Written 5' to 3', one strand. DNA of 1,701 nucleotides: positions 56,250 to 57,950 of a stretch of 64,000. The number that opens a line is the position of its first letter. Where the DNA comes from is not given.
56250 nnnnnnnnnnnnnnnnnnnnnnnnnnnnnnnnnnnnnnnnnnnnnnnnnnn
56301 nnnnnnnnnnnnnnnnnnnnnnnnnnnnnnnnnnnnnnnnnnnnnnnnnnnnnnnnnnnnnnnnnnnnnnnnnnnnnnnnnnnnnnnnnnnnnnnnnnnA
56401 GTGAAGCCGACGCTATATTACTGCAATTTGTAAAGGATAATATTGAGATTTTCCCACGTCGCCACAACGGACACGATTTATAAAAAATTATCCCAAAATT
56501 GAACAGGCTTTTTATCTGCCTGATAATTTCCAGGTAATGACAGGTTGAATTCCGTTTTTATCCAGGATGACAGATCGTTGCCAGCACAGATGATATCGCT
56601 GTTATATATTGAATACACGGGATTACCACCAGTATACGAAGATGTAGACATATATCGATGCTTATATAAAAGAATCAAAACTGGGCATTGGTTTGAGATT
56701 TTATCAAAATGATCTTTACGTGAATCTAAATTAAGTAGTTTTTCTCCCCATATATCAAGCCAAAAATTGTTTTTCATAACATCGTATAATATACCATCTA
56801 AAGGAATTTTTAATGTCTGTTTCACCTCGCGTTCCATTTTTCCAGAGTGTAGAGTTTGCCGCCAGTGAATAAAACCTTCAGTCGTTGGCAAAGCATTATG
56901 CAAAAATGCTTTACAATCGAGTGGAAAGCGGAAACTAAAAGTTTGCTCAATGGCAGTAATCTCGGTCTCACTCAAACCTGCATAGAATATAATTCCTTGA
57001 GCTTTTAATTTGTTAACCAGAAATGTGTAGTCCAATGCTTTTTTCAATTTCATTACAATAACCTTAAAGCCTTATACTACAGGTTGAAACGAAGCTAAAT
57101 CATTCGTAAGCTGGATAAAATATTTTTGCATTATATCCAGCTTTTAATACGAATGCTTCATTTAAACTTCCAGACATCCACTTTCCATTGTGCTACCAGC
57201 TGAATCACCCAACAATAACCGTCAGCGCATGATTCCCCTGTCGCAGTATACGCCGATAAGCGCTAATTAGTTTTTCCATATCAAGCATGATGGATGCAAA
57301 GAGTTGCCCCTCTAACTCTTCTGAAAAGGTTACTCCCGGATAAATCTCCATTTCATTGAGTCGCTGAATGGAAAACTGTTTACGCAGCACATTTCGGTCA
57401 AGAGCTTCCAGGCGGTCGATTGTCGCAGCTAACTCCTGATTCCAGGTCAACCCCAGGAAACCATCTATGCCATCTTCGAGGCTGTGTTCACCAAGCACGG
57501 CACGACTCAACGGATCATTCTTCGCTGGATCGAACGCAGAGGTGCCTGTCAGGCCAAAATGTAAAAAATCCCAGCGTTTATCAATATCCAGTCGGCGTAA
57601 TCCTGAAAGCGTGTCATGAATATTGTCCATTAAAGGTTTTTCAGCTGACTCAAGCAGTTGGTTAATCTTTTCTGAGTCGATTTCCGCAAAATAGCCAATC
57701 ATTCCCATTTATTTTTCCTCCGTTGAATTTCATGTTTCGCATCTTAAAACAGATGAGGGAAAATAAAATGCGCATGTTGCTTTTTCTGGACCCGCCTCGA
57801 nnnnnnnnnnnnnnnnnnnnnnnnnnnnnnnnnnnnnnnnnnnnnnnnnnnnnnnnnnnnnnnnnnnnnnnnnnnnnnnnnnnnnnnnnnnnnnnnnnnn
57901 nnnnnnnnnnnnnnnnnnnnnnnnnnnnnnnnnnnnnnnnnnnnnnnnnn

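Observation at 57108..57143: Perfect 10-bp inverted repeat enclosing a -10 hexamer upstream of the SUKH-like gene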

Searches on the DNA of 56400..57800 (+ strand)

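Call 6: search_dna_similar(query=window:56400-57800:+, collection=ecoli_genomes, mode=near, max_rows=30, rows=spread)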
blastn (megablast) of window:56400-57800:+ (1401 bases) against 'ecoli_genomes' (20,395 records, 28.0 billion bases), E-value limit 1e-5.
Records with a match: 5380; places in all: 5405; records where one place covers at least 80% of the query: 13.
Genomes with a match: 5379 of 5426; with a place that covers at least 80% of the query: 13. Places per genome that has any: lowest 1, median 1, highest 2. On chromosomes: 5404 places; on plasmids: 1.
Best place of each record, by identity: >=99% 119; 95-99% 5; 90-95% 5247; 80-90% 9.
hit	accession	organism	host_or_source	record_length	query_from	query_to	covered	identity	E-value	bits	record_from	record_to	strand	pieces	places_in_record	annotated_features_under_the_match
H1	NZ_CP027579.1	Escherichia coli strain 2013C-4282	Homo sapiens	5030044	1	1401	100%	100.0%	0e+0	2588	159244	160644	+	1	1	hypothetical protein (x2) | yfbM: YfbM family protein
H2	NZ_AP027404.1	Escherichia coli strain EC416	Sus scrofa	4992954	14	1401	58%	91.4%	0e+0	1108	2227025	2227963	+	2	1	yfbM: YfbM family protein | yfbN: protein YfbN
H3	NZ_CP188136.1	Escherichia coli strain TUM22766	Laboratory developed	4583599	14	1401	58%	91.4%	0e+0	1108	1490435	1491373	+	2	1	yfbM: YfbM family protein | yfbN: protein YfbN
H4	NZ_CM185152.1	Escherichia coli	Human feces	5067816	14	1401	58%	91.3%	0e+0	1102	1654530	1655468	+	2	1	yfbM: YfbM family protein | yfbN: protein YfbN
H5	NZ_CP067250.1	Escherichia coli strain ESBL_DR28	imported food: chilli pepper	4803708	14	1401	58%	91.6%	0e+0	1108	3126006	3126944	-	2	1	yfbM: YfbM family protein | yfbN: protein YfbN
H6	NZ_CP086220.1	Escherichia coli strain 779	Homo sapiens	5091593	805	1401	43%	99.8%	0e+0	1098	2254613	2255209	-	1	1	yfbM: YfbM family protein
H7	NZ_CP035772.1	Escherichia coli O145 strain RM8843-C1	missing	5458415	805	1401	43%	94.0%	0e+0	904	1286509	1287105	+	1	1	yfbM: YfbM family protein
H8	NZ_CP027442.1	Escherichia coli strain 2013C-3252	Homo sapiens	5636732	805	1401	43%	93.6%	0e+0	893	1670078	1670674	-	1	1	yfbM: YfbM family protein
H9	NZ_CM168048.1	Escherichia coli strain UC4315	not applicable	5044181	805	1401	43%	93.6%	0e+0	893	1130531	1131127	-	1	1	yfbM: YfbM family protein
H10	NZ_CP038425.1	Escherichia coli O157:H7 strain 2571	bovine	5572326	805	1401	43%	93.3%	0e+0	881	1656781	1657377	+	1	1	yfbM: YfbM family protein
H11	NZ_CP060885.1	Escherichia coli strain EC24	Homo sapiens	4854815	805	1401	43%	93.3%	0e+0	881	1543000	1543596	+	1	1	yfbM: YfbM family protein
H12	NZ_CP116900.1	Escherichia coli strain XH2172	Homo sapiens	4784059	805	1401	43%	93.3%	0e+0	881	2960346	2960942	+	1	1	yfbM: YfbM family protein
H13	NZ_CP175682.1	Escherichia coli strain Z1324PEC0010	Rectal swab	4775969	805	1401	43%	93.3%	0e+0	881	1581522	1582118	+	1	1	yfbM: YfbM family protein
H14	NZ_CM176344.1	Escherichia coli strain CAVP819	Homo sapiens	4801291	805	1401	43%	93.3%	0e+0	881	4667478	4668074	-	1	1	yfbM: YfbM family protein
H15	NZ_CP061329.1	Escherichia coli strain EC93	Rattus norvegicus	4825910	805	1401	43%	93.1%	0e+0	876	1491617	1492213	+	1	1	yfbM: YfbM family protein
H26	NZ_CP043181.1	Escherichia coli O2:H6 strain PG20180057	mouse gut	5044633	805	1401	43%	92.5%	0e+0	854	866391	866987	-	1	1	yfbM: YfbM family protein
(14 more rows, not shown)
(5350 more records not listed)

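Call 9: get_annotated_region(hit=H1, flank=3000)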
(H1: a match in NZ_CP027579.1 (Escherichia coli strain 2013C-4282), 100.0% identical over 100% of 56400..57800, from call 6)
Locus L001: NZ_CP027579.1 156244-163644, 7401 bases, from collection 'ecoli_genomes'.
description: Escherichia coli strain 2013C-4282 chromosome, complete genome
organism: Escherichia coli strain 2013C-4282 (NCBI taxid 562)
replicon: chromosome; assembly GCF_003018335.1
host: Homo sapiens; source: stool; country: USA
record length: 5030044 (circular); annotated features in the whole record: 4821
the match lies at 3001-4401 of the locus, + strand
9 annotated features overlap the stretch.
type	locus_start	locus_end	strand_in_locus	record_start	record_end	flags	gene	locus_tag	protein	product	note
CDS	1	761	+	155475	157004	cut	nuoM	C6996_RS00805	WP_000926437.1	NADH-quinone oxidoreductase subunit M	-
CDS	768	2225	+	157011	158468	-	nuoN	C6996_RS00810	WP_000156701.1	NADH-quinone oxidoreductase subunit NuoN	-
CDS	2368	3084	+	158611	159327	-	-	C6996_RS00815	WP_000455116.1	hypothetical protein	-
CDS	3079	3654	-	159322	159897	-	-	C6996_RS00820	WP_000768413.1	hypothetical protein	-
CDS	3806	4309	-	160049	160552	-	yfbM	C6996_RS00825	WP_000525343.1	YfbM family protein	-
CDS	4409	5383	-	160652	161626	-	yfbL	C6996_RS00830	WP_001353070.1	M28 family metallopeptidase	-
CDS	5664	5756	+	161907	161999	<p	-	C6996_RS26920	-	hypothetical protein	incomplete; partial in the middle of a contig; missing N-terminus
CDS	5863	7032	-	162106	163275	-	elaD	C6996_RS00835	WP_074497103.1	deubiquitinase ElaD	-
CDS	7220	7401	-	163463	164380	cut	rbn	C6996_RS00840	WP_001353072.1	ribonuclease BN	-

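Call 10: get_annotated_region(hit=H6, flank=3000)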
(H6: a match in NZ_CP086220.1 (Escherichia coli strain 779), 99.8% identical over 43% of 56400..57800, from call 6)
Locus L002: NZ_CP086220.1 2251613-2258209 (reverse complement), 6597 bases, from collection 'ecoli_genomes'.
description: Escherichia coli strain 779 chromosome, complete genome
organism: Escherichia coli strain 779 (NCBI taxid 562)
replicon: chromosome; assembly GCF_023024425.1
host: Homo sapiens; source: urine; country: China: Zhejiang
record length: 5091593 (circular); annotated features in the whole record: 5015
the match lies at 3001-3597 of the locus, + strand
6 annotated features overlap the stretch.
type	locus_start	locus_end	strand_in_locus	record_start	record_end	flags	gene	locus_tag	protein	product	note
CDS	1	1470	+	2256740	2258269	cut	nuoM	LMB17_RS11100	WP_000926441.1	NADH-quinone oxidoreductase subunit M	-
CDS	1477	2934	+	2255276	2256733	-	nuoN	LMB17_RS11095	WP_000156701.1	NADH-quinone oxidoreductase subunit NuoN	-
CDS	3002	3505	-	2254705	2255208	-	yfbM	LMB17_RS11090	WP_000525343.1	YfbM family protein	-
CDS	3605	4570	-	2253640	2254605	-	yfbL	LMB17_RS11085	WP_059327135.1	M28 family metallopeptidase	-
CDS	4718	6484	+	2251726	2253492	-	yfbK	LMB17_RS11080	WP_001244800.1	vWA domain-containing protein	-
CDS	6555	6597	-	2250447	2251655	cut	elaD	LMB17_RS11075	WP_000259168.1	deubiquitinase ElaD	-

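Call 11: get_annotated_region(hit=H3, flank=2500)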
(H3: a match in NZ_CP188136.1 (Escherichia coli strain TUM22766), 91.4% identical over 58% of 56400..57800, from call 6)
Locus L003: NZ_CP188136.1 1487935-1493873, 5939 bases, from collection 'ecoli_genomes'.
description: Escherichia coli strain TUM22766 chromosome, complete genome
organism: Escherichia coli strain TUM22766 (NCBI taxid 562)
replicon: chromosome; assembly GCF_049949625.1
host: -; source: Laboratory developed; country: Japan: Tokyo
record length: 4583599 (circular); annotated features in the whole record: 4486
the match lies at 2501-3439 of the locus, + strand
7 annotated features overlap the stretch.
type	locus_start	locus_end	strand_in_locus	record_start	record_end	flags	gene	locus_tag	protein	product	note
CDS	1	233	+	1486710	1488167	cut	nuoN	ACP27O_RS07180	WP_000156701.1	NADH-quinone oxidoreductase subunit NuoN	-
CDS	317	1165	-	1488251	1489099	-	yfbP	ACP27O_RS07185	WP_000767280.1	tetratricopeptide repeat protein YfbP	-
CDS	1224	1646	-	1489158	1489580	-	yfbO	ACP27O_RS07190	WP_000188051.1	protein YfbO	-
CDS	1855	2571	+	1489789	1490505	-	yfbN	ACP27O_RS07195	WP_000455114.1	protein YfbN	-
CDS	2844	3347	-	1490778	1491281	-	yfbM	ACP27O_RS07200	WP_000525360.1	YfbM family protein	-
CDS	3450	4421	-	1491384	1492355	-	yfbL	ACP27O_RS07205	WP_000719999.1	M28 family metallopeptidase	-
CDS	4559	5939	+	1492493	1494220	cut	yfbK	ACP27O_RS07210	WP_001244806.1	vWA domain-containing protein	-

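Call 18: search_dna_similar(query=window:57054-57204:+, collection=ecoli_genomes, mode=distant, max_rows=40, max_evalue=1)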
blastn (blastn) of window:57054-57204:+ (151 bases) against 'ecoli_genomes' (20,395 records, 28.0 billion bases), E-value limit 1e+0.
Records with a match: 13; places in all: 13; records where one place covers at least 80% of the query: 13.
Genomes with a match: 13 of 5426; with a place that covers at least 80% of the query: 13. Places per genome that has any: lowest 1, median 1, highest 1. On chromosomes: 13 places; on plasmids: 0.
Best place of each record, by identity: >=99% 1; 80-90% 12.
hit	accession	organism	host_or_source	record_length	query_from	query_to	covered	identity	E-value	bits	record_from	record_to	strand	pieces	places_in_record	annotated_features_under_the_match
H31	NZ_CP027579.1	Escherichia coli strain 2013C-4282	Homo sapiens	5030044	1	151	100%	100.0%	1e-70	273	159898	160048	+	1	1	none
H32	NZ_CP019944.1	Escherichia coli strain DSM 103246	chicken carcass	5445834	3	151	99%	84.6%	5e-38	166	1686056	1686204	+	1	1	none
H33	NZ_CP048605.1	Escherichia coli strain PapRG-06-5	Papio papio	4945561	3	151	99%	84.6%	5e-38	166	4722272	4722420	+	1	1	none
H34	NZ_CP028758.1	Escherichia coli strain A16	Otter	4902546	3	151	99%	84.6%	5e-38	166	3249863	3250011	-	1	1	none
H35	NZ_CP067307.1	Escherichia coli strain ABW_A19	waste water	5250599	3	151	99%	84.6%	5e-38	166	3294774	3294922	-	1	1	none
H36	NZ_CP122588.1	Escherichia coli strain ETEC6335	Sus scrofa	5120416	3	151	99%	84.6%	5e-38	166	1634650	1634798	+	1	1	none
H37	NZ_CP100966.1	Escherichia coli strain ET350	Hoplobatrachus rugulosus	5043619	3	151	99%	84.6%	5e-38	166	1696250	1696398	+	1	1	none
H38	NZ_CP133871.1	Escherichia coli strain ES5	Homo sapiens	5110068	3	151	99%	84.6%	5e-38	166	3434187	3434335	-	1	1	none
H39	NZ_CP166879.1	Escherichia coli strain 48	Fecal sample from a deer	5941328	3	151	99%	84.6%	5e-38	166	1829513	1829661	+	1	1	none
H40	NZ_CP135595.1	Escherichia coli strain GDSC2227PM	vegetable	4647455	3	151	99%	84.6%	5e-38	166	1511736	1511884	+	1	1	none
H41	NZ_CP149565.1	Escherichia coli strain 1504D004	Sus scrofa domesticus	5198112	3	151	99%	84.6%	5e-38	166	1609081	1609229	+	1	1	none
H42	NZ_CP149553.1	Escherichia coli strain 1604D011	Sus scrofa domesticus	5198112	3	151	99%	84.6%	5e-38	166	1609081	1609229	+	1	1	none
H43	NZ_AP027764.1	Escherichia coli strain 2017-02-2CC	Homo sapiens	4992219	3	151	99%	83.9%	8e-36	158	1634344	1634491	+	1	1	none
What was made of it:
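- On REP/BIME, ERIC or MITE repeats: One place per genome, in 13 of 5,426 genomes (call 18).
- Closest known: Repeated extragenic palindromes and MITE-like elements. Different: Single copy per genome, in 13 genomes only (call 18).
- Tried and rejected: There is one copy per genome, in 13 genomes (call 18).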

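Call 19: get_annotated_region(hit=H32, flank=3000)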
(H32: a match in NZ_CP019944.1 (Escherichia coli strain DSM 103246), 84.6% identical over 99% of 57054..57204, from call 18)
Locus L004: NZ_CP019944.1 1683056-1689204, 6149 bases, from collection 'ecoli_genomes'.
description: Escherichia coli strain DSM 103246 chromosome, complete genome
organism: Escherichia coli strain DSM 103246 (NCBI taxid 562)
replicon: chromosome; assembly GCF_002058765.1
host: -; source: chicken carcass; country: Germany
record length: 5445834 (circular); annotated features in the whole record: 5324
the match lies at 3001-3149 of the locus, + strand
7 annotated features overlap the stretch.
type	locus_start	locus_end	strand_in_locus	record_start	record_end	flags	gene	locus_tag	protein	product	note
CDS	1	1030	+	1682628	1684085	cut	nuoN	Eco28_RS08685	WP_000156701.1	NADH-quinone oxidoreductase subunit NuoN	-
CDS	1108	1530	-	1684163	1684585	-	-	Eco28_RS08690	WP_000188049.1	hypothetical protein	-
CDS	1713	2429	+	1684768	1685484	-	-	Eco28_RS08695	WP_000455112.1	hypothetical protein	-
CDS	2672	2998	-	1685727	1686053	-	-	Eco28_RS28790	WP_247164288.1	SMI1/KNR4 family protein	-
CDS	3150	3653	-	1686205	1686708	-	yfbM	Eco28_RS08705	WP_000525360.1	YfbM family protein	-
CDS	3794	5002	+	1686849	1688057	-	-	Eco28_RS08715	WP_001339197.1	IS4-like element ISVsa5 family transposase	-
CDS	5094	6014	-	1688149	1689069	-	yfbL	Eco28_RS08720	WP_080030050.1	M28 family metallopeptidase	-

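Call 20: get_annotated_region(hit=H43, flank=3000)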
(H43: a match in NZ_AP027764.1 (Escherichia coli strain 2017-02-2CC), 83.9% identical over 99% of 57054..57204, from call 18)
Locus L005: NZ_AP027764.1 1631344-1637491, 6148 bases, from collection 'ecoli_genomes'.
description: Escherichia coli strain 2017-02-2CC chromosome, complete genome
organism: Escherichia coli strain 2017-02-2CC (NCBI taxid 562)
replicon: chromosome; assembly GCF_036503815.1
host: Homo sapiens; source: feces; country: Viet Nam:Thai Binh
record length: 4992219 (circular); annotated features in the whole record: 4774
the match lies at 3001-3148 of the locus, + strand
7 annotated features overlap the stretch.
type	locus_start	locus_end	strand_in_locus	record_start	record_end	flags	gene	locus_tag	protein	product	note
CDS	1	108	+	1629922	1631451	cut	nuoM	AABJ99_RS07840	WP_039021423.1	NADH-quinone oxidoreductase subunit M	-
CDS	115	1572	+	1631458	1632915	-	nuoN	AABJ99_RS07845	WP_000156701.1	NADH-quinone oxidoreductase subunit NuoN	-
CDS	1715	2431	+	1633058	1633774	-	-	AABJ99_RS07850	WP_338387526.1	hypothetical protein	-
CDS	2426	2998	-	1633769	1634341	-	-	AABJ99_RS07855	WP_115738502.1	SMI1/KNR4 family protein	-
CDS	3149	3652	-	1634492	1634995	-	yfbM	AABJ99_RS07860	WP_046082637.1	YfbM family protein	-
CDS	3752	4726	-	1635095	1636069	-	yfbL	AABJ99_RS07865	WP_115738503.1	M28 family metallopeptidase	-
CDS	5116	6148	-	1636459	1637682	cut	elaD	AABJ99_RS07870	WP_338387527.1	ElaD/SseL family deubiquitinase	-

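Call 50: search_dna_similar(query=window:56478-57204:+, collection=plasmids, mode=distant, max_rows=10)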
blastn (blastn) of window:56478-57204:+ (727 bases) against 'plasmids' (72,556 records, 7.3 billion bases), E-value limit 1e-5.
Records with a match: 1; places in all: 1; records where one place covers at least 80% of the query: 0.
Best place of each record, by identity: 60-80% 1.
By first word of the organism name: Escherichia 1.
By predicted mobility (MOB-suite, as given by PLSDB): non-mobilizable 1.
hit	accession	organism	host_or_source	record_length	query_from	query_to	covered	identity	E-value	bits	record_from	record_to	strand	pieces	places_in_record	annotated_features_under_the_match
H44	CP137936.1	Escherichia coli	Homo sapiens,other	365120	1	272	37%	75.6%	5e-47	196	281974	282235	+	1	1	yfbN: protein YfbN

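Call 51: search_dna_similar(query=window:56478-57204:+, collection=phages, mode=distant, max_rows=10)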
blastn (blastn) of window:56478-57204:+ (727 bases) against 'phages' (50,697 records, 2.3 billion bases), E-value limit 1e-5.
No match.
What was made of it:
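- Closest known: Repeated extragenic palindromes and MITE-like elements. Different: No copies in plasmids or phages (calls 50, 51).
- Tried and rejected: Plasmids hold only the yfbN-side remnant, and phages hold nothing (calls 50, 51).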
